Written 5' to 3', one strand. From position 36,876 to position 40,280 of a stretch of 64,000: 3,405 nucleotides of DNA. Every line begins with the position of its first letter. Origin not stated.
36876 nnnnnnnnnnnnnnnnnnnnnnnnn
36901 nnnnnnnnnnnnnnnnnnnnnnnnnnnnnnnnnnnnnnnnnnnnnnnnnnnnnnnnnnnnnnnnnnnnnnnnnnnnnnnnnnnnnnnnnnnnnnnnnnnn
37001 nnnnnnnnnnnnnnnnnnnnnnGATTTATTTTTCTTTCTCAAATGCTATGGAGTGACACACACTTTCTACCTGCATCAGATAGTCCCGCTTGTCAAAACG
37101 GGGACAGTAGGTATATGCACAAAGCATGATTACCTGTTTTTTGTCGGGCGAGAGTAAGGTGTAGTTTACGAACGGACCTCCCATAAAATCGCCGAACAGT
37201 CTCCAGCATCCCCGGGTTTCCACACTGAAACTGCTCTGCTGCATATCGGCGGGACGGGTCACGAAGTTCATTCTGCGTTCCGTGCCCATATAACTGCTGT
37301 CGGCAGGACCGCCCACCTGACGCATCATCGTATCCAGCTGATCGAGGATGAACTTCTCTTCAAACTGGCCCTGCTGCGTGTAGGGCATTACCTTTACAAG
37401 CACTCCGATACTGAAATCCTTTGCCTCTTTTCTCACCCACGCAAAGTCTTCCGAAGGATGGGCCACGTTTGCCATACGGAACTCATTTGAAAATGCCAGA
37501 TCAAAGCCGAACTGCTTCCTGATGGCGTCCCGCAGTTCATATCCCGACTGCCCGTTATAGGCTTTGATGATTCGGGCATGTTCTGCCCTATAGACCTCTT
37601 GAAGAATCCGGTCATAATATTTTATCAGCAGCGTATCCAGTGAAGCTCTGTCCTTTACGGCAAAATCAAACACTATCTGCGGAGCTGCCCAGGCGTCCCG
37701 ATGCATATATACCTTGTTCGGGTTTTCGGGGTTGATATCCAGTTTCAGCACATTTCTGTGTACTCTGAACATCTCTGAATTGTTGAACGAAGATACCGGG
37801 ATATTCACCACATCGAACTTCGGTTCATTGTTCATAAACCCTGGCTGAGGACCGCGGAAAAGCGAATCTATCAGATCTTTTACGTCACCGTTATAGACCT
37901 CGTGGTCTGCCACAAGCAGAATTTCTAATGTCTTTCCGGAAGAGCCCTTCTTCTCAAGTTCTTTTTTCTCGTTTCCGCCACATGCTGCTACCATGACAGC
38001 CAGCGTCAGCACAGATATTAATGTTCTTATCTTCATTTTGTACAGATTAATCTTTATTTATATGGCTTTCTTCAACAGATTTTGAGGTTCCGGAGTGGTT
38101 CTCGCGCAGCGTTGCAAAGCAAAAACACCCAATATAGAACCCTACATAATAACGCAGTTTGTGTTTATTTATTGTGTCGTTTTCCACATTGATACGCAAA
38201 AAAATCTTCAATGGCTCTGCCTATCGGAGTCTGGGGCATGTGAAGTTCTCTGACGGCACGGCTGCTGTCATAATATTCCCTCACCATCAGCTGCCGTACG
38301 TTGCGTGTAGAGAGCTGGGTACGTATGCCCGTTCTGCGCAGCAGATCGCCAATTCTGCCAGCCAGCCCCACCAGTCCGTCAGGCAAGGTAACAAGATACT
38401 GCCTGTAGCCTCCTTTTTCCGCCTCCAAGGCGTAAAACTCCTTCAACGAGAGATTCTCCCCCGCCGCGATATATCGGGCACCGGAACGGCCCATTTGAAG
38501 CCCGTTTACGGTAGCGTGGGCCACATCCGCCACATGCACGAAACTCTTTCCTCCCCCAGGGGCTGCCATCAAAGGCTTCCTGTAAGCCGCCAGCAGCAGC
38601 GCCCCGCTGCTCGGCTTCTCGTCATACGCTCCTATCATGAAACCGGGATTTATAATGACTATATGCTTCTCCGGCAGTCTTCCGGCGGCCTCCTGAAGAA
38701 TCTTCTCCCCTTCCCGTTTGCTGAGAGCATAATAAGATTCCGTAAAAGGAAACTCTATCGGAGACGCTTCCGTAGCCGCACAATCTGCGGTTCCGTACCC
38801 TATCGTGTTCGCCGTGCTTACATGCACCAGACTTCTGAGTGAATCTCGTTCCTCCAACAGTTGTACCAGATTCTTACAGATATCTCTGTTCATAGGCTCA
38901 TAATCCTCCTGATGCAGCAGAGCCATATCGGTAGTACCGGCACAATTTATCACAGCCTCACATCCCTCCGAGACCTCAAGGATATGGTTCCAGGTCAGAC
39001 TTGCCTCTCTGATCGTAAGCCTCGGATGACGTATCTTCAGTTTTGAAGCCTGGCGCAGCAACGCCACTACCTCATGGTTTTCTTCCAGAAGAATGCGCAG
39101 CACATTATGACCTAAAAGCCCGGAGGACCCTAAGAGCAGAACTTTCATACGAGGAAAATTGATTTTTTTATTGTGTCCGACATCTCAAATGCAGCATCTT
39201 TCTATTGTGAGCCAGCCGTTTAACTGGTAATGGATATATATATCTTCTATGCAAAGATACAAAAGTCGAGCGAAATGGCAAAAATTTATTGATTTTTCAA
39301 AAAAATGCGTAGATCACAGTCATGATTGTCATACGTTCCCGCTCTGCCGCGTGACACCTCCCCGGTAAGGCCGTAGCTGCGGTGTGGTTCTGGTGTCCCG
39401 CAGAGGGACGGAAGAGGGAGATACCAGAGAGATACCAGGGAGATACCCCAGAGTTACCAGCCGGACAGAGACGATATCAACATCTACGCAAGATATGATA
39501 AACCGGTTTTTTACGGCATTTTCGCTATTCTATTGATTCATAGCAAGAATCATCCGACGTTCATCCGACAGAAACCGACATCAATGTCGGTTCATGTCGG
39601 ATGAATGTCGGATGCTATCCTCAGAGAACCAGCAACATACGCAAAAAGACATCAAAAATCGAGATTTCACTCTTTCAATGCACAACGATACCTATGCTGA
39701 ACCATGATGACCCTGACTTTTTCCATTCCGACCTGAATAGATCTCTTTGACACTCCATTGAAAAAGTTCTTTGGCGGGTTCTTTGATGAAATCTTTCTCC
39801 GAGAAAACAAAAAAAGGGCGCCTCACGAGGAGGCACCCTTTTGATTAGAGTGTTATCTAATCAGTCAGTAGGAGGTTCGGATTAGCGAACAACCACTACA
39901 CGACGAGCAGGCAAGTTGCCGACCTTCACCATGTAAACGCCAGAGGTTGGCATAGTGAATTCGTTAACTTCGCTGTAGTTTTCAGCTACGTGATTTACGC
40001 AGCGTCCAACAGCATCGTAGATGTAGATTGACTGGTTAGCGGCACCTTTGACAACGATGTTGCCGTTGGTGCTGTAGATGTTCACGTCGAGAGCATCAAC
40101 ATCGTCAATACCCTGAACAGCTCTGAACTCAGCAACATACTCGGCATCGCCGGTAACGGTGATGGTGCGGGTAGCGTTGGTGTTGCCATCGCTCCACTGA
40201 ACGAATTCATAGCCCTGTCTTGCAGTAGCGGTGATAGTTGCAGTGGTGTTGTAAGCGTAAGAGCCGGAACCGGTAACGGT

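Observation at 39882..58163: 18.3-kb single ORF encoding a 6,093-aa, ~60-domain T9SS-sorted surface protein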

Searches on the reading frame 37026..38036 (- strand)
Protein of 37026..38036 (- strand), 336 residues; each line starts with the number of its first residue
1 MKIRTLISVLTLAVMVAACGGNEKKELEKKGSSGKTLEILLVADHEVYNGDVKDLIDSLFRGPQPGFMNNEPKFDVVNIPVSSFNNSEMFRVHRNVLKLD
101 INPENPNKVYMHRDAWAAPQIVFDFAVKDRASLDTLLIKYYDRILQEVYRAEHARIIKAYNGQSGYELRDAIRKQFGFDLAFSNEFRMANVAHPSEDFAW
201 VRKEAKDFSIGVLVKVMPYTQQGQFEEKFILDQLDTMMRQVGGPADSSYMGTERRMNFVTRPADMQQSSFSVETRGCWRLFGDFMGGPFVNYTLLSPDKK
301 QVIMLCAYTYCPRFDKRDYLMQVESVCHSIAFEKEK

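Call 11: search_protein_families(library=pfam, proteins=[window:37026-38036:-], max_evalue=0.001)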
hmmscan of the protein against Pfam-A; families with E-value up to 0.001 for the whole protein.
window:37026-38036:- (336 aa): 1 family
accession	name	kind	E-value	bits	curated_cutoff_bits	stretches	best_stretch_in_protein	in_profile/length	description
PF16125.10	DUF4837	-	1.5e-64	218.3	25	1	32-327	1-293/295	Domain of unknown function (DUF4837)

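Call 69: search_protein_families(library=ncbifam, proteins=[window:37026-38036:-], max_evalue=0.001)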
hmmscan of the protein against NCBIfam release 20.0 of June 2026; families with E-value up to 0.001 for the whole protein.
window:37026-38036:- (336 aa): 0 families

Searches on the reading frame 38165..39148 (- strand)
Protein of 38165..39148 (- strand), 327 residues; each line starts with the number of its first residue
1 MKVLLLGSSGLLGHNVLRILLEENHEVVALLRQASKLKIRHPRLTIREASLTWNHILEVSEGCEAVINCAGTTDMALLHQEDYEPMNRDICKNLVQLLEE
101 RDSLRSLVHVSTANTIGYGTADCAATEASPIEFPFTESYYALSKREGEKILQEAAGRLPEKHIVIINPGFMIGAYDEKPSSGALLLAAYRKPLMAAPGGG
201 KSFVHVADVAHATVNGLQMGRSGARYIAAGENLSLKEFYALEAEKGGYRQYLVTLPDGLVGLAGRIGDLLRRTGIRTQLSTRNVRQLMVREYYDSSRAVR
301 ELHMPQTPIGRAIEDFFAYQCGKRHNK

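Call 11: search_protein_families(library=pfam, proteins=[window:38165-39148:-], max_evalue=0.001)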
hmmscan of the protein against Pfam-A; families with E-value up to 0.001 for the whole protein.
window:38165-39148:- (327 aa): 6 families
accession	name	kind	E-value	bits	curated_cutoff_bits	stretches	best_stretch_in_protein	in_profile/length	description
PF01370.27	Epimerase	-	1.6e-18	67.4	20.9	1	3-223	1-234/240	NAD dependent epimerase/dehydratase family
PF07993.18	NAD_binding_4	-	3.1e-12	46.6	20.1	1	55-183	81-215/258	Male sterility protein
PF13460.12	NAD_binding_10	-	2.7e-11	44.1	27.2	1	7-171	1-146/184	NAD(P)H-binding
PF04321.23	RmlD_sub_bind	-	5.1e-09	36.1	27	1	1-155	1-140/287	RmlD substrate binding domain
PF01073.25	3Beta_HSD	-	4.6e-06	26.3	22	1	5-159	2-166/280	3-beta hydroxysteroid dehydrogenase/isomerase family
PF16363.11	GDP_Man_Dehyd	-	8.9e-05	22.5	27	0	4-41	1-38/332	GDP-mannose 4,6 dehydratase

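Call 17: find_encoding_contigs(protein=window:38165-39148:-, flank=10000, max_places=6)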
Protein window:38165-39148:- (327 aa): no gene with exactly this product is on record in the collection.
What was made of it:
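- Tried and rejected: An exact look-up of the neighbouring epimerase found no contig (call 17).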

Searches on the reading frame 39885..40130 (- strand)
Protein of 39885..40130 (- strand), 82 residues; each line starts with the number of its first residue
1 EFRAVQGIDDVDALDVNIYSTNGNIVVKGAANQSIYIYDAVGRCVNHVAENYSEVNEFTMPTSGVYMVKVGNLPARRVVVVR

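Call 12: search_protein_families(library=pfam, proteins=[window:39885-40130:-], max_evalue=10)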
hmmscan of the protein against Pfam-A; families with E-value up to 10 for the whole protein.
window:39885-40130:- (82 aa): 4 families
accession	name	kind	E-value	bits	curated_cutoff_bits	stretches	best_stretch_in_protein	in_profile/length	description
PF19910.5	DUF6383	-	6.4e-07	29.9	23.7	1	10-80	6-74/74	Domain of unknown function (DUF6383)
PF18962.6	Por_Secre_tail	-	0.00011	22.8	27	2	32-72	21-64/75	Secretion system C-terminal sorting domain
PF25174.1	Beta-prop_THOC3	-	0.029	13.8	305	1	19-67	96-144/272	THOC3 beta-propeller domain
PF13585.12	CHU_C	-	0.11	13.1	27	1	30-58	26-51/86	CHU_C Type IX secretion signal domain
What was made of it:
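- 39885..40112 (-): T9SS C-terminal sorting domain, aa 6018-6093. A predicted PorU cleavage motif VQ|GIDD precedes it; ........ and the basic RRVVVVR tail lie within it. DUF6383 29.9/23.7 and PF18962 22.8/27 (call 12).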
